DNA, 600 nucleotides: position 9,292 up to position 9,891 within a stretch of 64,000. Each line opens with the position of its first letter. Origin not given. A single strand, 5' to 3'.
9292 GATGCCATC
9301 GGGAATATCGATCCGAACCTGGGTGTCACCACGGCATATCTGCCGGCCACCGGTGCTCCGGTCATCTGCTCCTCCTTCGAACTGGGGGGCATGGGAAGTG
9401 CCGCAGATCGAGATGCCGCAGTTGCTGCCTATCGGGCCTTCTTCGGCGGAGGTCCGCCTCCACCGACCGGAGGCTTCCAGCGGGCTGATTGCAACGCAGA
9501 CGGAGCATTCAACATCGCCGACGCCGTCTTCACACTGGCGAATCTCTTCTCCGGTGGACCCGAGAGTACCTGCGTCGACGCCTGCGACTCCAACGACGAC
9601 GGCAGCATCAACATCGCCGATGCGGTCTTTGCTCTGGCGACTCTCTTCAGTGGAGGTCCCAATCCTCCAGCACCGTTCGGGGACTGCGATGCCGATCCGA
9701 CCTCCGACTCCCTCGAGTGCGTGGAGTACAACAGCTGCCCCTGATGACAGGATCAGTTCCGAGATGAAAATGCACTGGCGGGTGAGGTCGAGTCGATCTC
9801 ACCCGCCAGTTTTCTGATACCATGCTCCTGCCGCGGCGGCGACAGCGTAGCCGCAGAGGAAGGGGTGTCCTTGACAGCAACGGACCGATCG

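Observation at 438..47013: Nine secreted modular proteins share one ~85-aa C-terminal module: a candidate sorting or anchoring tag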

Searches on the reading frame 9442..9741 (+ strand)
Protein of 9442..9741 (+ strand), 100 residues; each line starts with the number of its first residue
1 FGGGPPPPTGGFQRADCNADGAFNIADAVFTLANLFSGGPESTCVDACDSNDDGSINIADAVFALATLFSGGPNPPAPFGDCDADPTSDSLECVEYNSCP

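Call 10: find_homologous_proteins(query=A1, max_evalue=0.001)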
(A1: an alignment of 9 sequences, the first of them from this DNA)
Query A1 (9 sequences) (91 aa, profile of the alignment): 1077 proteins with E <= 0.001 among 3212 candidates; the best 120 are listed.
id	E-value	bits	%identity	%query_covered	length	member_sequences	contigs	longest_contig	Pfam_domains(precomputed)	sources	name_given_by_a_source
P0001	2.8e-36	141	52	97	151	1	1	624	PF00404.25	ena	-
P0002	3.5e-36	141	99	100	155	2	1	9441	-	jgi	jgi:hypothetical protein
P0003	1.8e-35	139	51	99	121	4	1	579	-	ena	-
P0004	1.0e-33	133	41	90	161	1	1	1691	-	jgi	-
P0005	1.7e-33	132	61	97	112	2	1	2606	-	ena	-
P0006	1.5e-32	129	62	97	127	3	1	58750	-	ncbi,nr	ncbi:MAG: hypothetical protein VX949_05410, partial [Planctomycetota bacterium]|nr:hypothetical prot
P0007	4.0e-32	128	59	99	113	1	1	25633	-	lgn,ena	-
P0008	7.0e-32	127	63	98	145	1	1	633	-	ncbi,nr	ncbi:MAG: hypothetical protein KDC38_21595, partial [Planctomycetes bacterium]|nr:hypothetical prote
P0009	2.1e-31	126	56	100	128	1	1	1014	PF00404.25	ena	-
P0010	4.9e-31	124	76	99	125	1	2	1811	-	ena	-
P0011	6.2e-31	124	63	98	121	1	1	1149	-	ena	-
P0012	7.4e-31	124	66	93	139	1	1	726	-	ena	-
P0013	1.1e-30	123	57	98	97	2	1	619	-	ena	-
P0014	1.2e-30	123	62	100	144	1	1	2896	-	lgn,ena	-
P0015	1.3e-30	123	61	98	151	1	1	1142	-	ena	-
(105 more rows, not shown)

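Call 15: search_protein_representatives(alignment_id=A1)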
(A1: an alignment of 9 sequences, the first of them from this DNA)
Query: 9 sequences, 92 profile positions. Proteins with E-value up to 0.001 (for the whole library): 39249; up to 1e-10: 23989; up to 1e-30: 564. The best 150 are listed.
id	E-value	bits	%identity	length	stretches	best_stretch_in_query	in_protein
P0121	3.0e-145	489.0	-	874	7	2-88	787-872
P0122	4.1e-100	344.3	-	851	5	2-89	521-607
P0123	6.6e-88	305.2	-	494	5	2-89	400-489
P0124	5.3e-83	289.4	-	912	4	2-86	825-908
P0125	1.2e-81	285.1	-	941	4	2-89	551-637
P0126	9.6e-78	272.6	-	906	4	2-88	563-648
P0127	3.4e-77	270.8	-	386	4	2-88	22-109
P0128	4.9e-76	267.1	-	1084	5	2-80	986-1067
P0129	5.9e-67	238.0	-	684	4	2-87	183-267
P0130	1.2e-66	237.0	-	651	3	2-87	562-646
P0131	4.8e-65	231.9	-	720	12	3-68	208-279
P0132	4.8e-65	231.9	-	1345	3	2-87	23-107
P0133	5.4e-64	228.5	-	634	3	2-86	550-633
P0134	1.3e-63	227.3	-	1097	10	2-59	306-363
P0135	1.0e-62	224.4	-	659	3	3-87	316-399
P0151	2.9e-56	203.7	-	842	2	2-91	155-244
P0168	2.1e-51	188.1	-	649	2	2-92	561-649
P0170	4.9e-51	187.0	-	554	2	2-90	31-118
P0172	1.7e-50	185.2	-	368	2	2-92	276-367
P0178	8.6e-50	183.0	-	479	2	2-91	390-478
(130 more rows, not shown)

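Call 19: search_protein_families(library=pfam, proteins=[P0172, P0168, P0130, P0124, P0178, P0151, P0132, P0133], max_evalue=0.1)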
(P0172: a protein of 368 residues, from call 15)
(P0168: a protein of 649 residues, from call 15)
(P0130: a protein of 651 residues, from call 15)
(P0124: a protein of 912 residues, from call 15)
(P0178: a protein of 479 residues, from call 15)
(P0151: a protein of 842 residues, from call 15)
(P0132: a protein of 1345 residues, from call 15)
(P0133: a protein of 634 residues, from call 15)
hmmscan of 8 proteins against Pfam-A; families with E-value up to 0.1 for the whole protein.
P0172 (368 aa): 2 families
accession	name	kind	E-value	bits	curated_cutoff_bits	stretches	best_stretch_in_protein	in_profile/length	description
PF00404.24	Dockerin_1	-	2.3e-05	24.9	22.9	0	312-334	1-23/57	Dockerin type I domain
PF13499.12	EF-hand_7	-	0.074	13.9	30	0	314-337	12-32/67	EF-hand domain pair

P0168 (649 aa): 1 family
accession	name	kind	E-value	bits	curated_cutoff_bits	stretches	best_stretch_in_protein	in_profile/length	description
PF23759.1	GBD_T9SS_assoc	-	3.5e-09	37.4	27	2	275-392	2-102/116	Galactose binding domain-like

P0130 (651 aa): 3 families
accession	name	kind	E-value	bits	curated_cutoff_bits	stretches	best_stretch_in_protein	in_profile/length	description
PF00404.24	Dockerin_1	-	1.6e-12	47.9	22.9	2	303-352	2-52/57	Dockerin type I domain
PF00963.24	Cohesin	-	6.2e-05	23.7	24.1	1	396-509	3-108/139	Cohesin domain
PF13499.12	EF-hand_7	-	0.0029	18.3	30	0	60-78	12-30/67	EF-hand domain pair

P0124 (912 aa): 4 families
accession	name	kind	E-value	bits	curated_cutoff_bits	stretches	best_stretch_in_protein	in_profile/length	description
PF00404.24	Dockerin_1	-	9.9e-28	96.6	22.9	4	33-80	2-50/57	Dockerin type I domain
PF13499.12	EF-hand_7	-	3.9e-08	34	30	1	563-612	8-62/67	EF-hand domain pair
PF00963.24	Cohesin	-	5.8e-05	23.7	24.1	1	660-700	4-46/139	Cohesin domain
PF13833.12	EF-hand_8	-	0.0074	16.5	28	1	576-616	13-51/54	EF-hand domain pair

P0178 (479 aa): 1 family
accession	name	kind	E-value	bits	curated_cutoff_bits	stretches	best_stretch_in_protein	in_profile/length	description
PF00404.24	Dockerin_1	-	1.7e-05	25.3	22.9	0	395-440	3-49/57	Dockerin type I domain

P0151 (842 aa): 2 families
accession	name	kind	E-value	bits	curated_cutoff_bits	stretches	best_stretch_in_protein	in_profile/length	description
PF00404.24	Dockerin_1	-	7.4e-08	32.9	22.9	1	744-796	2-55/57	Dockerin type I domain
PF13499.12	EF-hand_7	-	0.0046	17.7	30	0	775-797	9-31/67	EF-hand domain pair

P0132 (1345 aa): 3 families
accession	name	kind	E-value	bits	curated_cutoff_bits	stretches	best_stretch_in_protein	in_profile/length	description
PF00404.24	Dockerin_1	-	2.5e-10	40.8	22.9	2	27-73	2-49/57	Dockerin type I domain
PF00963.24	Cohesin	-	3.1e-09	37.6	24.1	1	121-226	3-106/139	Cohesin domain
PF13499.12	EF-hand_7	-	0.0013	19.4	30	0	560-576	7-23/67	EF-hand domain pair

P0133 (634 aa): 4 families
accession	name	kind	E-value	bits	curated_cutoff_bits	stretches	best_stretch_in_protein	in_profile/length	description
PF00404.24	Dockerin_1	-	8.9e-18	64.7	22.9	3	306-360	2-57/57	Dockerin type I domain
PF13499.12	EF-hand_7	-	3.2e-08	34.2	30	0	335-359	7-31/67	EF-hand domain pair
PF13202.12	EF-hand_5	-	0.00078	19.3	25.9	0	335-349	4-18/25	EF hand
PF13405.12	EF-hand_6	-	0.0071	16.4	25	0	335-357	5-27/30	EF-hand domain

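Call 27: search_solved_structures(query=A1, max_evalue=1, show_alignments=2)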
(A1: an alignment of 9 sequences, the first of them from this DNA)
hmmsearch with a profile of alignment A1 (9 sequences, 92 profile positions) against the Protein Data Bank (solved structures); distinct sequences matched with E-value up to 1: 23.
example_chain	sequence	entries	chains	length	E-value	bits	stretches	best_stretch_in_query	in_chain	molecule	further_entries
2y3n_B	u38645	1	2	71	3.7e-05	27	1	5-60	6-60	CELLULOSOMAL FAMILY-48 PROCESSIVE GLYCOSIDE HYDROLASE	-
2mte_A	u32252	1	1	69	0.00014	25.2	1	6-51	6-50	Cellulose 1,4-beta-cellobiosidase (reducing end) CelS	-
1daq_A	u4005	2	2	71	0.00014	25.1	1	6-51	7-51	ENDOGLUCANASE SS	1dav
4zcu_A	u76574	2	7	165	0.0057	20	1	2-59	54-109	Calcium-binding mitochondrial carrier protein SCaMC-1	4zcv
3ul4_B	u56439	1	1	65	0.0082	19.5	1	5-58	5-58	Cellulosome enzyme, dockerin type I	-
4n5x_A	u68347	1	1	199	0.0092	19.4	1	2-59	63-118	Calcium-binding mitochondrial carrier protein SCaMC-1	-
6kge_D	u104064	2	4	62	0.012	19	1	6-53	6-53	And cellulose-binding endoglucanase family 9 CelL ortholog dockerin domain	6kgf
6kgc_B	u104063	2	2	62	0.013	18.9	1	6-53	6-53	And cellulose-binding endoglucanase family 9 CelL ortholog dockerin domain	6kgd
6kg9_A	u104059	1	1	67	0.014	18.8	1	6-53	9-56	And cellulose-binding endoglucanase family 9 CelL ortholog dockerin domain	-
5m2o_B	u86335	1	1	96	0.014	18.7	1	6-61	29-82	Group I Dockerin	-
4fl4_A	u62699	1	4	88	0.063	16.7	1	6-57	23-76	Glycoside hydrolase family 9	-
2ccl_B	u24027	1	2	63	0.19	15.1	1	6-59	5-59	ENDO-1,4-BETA-XYLANASE Y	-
5m2s_B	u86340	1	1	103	0.21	15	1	6-29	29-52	Doc8: Type I dockerin repeat domain from family 9 glycoside hydrolase WP_009982745[Ruminoc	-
4dh2_B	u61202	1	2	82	0.37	14.2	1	6-54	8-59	Dockerin type 1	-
9ba1_A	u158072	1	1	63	0.4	14.1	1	33-56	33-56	Mitochondrial proton/calcium exchanger protein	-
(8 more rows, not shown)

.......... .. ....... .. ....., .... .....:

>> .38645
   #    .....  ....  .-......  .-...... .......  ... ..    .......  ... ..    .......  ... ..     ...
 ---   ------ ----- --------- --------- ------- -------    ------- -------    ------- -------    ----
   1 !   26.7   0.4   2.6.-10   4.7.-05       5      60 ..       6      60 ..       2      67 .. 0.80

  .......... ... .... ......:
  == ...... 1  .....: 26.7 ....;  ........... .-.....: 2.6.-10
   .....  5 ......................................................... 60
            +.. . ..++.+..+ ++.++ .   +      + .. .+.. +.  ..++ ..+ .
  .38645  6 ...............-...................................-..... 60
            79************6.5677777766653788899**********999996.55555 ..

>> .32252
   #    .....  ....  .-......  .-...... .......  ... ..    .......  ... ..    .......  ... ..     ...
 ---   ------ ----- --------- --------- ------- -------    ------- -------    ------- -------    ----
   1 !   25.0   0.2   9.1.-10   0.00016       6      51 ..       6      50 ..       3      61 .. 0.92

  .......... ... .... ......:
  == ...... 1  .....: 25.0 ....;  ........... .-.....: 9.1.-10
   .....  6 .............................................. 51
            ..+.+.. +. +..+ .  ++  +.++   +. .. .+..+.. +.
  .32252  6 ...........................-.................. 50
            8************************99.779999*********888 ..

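Call 40: list_cluster_members(proteins=[P0172, P0130, P0132, P0124, P0127, P0168, P0121, P0178, P0170, P0151])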
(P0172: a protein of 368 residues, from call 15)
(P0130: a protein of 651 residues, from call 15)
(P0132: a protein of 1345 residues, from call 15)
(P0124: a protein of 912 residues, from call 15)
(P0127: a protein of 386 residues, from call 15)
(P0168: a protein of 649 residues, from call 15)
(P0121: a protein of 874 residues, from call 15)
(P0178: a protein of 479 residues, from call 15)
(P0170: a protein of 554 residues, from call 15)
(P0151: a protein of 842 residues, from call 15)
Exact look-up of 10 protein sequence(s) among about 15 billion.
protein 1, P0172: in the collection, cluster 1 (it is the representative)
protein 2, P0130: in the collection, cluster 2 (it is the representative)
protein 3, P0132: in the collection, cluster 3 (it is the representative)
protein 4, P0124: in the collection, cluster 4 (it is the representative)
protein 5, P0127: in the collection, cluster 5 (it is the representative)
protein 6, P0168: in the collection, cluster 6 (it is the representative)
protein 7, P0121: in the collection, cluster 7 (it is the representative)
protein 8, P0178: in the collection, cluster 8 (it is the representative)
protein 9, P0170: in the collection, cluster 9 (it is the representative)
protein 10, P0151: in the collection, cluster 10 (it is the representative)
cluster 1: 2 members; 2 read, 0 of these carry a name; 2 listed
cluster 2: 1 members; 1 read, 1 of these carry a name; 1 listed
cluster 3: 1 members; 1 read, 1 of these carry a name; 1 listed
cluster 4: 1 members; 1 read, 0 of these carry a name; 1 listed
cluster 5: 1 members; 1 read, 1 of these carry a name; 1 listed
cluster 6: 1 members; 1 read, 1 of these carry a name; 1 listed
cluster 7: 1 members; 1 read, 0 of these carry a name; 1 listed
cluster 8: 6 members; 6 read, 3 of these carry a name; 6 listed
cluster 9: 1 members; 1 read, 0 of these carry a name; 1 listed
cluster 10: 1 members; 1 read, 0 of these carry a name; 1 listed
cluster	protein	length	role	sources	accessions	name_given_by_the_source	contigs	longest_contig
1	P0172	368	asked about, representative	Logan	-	-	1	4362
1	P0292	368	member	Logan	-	-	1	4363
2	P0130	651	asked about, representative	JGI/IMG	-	hypothetical protein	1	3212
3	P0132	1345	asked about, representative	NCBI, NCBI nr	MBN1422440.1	MAG: hypothetical protein JXP34_26930 [Planctomycetes bacterium] | hypothetical protein [Planctomycetota bacterium]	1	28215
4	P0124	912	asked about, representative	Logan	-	-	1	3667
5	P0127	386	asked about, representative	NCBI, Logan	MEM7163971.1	MAG: dockerin type I domain-containing protein [Planctomycetota bacterium]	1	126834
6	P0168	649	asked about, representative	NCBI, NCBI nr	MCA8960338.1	MAG: hypothetical protein KDC38_07485 [Planctomycetes bacterium] | hypothetical protein [Planctomycetota bacterium]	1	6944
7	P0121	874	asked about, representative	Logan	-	-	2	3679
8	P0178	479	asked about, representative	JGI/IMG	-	hypothetical protein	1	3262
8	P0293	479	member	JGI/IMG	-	hypothetical protein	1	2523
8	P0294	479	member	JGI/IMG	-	hypothetical protein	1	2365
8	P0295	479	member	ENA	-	-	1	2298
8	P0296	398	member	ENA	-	-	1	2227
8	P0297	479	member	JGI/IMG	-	-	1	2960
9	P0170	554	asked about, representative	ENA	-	-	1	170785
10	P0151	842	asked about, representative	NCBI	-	-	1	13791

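Call 45: predict_structure(alignment_id=A3)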
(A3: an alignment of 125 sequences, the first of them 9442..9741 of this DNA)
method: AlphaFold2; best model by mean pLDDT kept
length: 100 residues; sequences in the alignment: 125
mean_pLDDT: 92.1   pTM: 0.82
mean pLDDT of the five models: 92.1, 92.0, 91.7, 91.6, 91.5
residues with pLDDT >= 90: 85; 70-90: 6; 50-70: 8; < 50: 1
segments of 3 or more residues with pLDDT < 50: none
pLDDT, mean of each block of 10 residues (from residue 1): 58 96 98 97 96 98 99 97 93 89
secondary structure, 60 per line:
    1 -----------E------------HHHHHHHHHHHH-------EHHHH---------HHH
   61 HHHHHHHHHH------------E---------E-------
elements in order: H25-36 H45-48 H58-70

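Call 48: fold_search(model_id=the predicted structure, library=pdb)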
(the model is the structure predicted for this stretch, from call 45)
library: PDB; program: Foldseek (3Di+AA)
matches with E <= 10: 100; with E <= 0.001: 0
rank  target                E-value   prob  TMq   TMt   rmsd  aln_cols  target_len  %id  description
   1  4uyp_B                1.9e-02  1.00  0.57  0.75   2.1        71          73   24  High resolution structure of the third cohesin ScaC in complex with the ScaB dockerin with a mutation in the N-termina (released 2015-04-15)
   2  4uyq_B                3.7e-02  1.00  0.56  0.74   2.0        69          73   25  High resolution structure of the third cohesin ScaC in complex with the ScaB dockerin with a mutation in the C-termina (released 2015-04-15)
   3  8x39_A                4.0e-02  1.00  0.52  0.39   2.1        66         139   17  Crystal structure of cellulosomal double-dockerin module of Clo1313_0689 from Clostridium thermocellum (released 2024-04-03)
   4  8x39_B                4.3e-02  0.99  0.53  0.39   2.1        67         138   16  Crystal structure of cellulosomal double-dockerin module of Clo1313_0689 from Clostridium thermocellum (released 2024-04-03)
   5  2mte_MODEL_1_A        5.0e-02  1.00  0.56  0.77   1.8        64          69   26  Solution structure of Doc48S (released 2014-10-15)
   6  8x3a_MODEL_1_A        5.7e-02  0.99  0.52  0.35   2.0        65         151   17  Solution NMR structure of cellulosomal double-dockerin module of Clo1313_0689 from Clostridium thermocellum (released 2024-04-03)
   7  4dh2_D                6.5e-02  1.00  0.56  0.77   1.9        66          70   26  Crystal structure of Coh-OlpC(Cthe_0452)-Doc435(Cthe_0435) complex: A novel type I Cohesin-Dockerin complex from Clost (released 2012-11-28)
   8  5m2s_B                7.5e-02  0.99  0.57  0.71   2.2        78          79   26  R. flavefaciens' third ScaB cohesin in complex with a group 1 dockerin (released 2017-07-05)
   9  4fl4_G                8.1e-02  0.99  0.56  0.81   2.0        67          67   22  Scaffoldin conformation and dynamics revealed by a ternary complex from the Clostridium thermocellum cellulosome (released 2012-06-27)
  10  8ajy_B                8.1e-02  0.91  0.45  0.52   3.5        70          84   21  Ruminococcus flavefaciens Cohesin-Dockerin structure: dockerin from ScaH adaptor scaffoldin in complex with the cohesi (released 2022-11-02)
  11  5nrk_D                8.6e-02  0.99  0.57  0.81   1.9        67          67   22  Crystal structure of the sixth cohesin from Acetivibrio cellulolyticus' scaffoldin B in complex with Cel5 dockerin S15 (released 2018-01-31)
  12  5nrk_B                9.3e-02  0.99  0.53  0.76   2.9        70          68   21  Crystal structure of the sixth cohesin from Acetivibrio cellulolyticus' scaffoldin B in complex with Cel5 dockerin S15 (released 2018-01-31)
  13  6kgf_B                9.9e-02  0.97  0.46  0.72   1.9        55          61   31  Crystal structure of CaDoc0917(R16D)-CaCohA2 complex at pH 8.2 (released 2020-07-08)
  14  5m2o_B                1.1e-01  0.97  0.53  0.68   2.8        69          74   20  R. flavefaciens' third ScaB cohesin in complex with a group 1 dockerin (released 2017-07-05)
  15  4fl4_A                1.1e-01  0.99  0.57  0.81   2.1        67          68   24  Scaffoldin conformation and dynamics revealed by a ternary complex from the Clostridium thermocellum cellulosome (released 2012-06-27)
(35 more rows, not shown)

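Call 62: find_encoding_contigs(protein=P0170, flank=10000, max_places=2)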
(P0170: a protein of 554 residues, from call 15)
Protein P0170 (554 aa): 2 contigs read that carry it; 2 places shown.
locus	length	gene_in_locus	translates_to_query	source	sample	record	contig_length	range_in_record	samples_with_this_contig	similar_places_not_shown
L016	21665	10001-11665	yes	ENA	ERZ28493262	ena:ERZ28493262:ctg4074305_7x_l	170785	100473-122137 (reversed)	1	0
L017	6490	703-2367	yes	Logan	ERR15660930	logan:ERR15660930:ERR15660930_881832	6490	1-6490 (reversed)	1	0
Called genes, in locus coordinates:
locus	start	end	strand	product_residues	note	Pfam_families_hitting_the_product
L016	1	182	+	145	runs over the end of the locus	-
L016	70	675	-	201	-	-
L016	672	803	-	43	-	-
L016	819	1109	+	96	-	-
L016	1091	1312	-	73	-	PF01068:DNA_ligase_A_M (weak)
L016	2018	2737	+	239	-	PF07603:Lcl_C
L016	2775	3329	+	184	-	-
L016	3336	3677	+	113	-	-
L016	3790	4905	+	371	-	-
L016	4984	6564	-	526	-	-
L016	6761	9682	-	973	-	-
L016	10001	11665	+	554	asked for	PF00404:Dockerin_1 (faint), PF13499:EF-hand_7 (faint)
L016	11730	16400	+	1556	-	PF00069:Pkinase, PF07714:PK_Tyr_Ser-Thr, PF07728:AAA_5 (faint), PF13191:AAA_16, PF13424:TPR_12 (weak), PF00158:Sigma54_activat, PF14532:Sigma54_activ_2, PF25601:AAA_lid_14, +3 more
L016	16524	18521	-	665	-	PF00324:AA_permease, PF13520:AA_permease_2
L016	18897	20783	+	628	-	PF00009:GTP_EFTU, PF01926:MMR_HSR1 (weak), PF22042:EF-G_D2 (faint), PF03144:GTP_EFTU_D2, PF00679:EFG_C, PF21018:BipA_C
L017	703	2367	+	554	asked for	PF00404:Dockerin_1 (faint), PF13499:EF-hand_7 (faint)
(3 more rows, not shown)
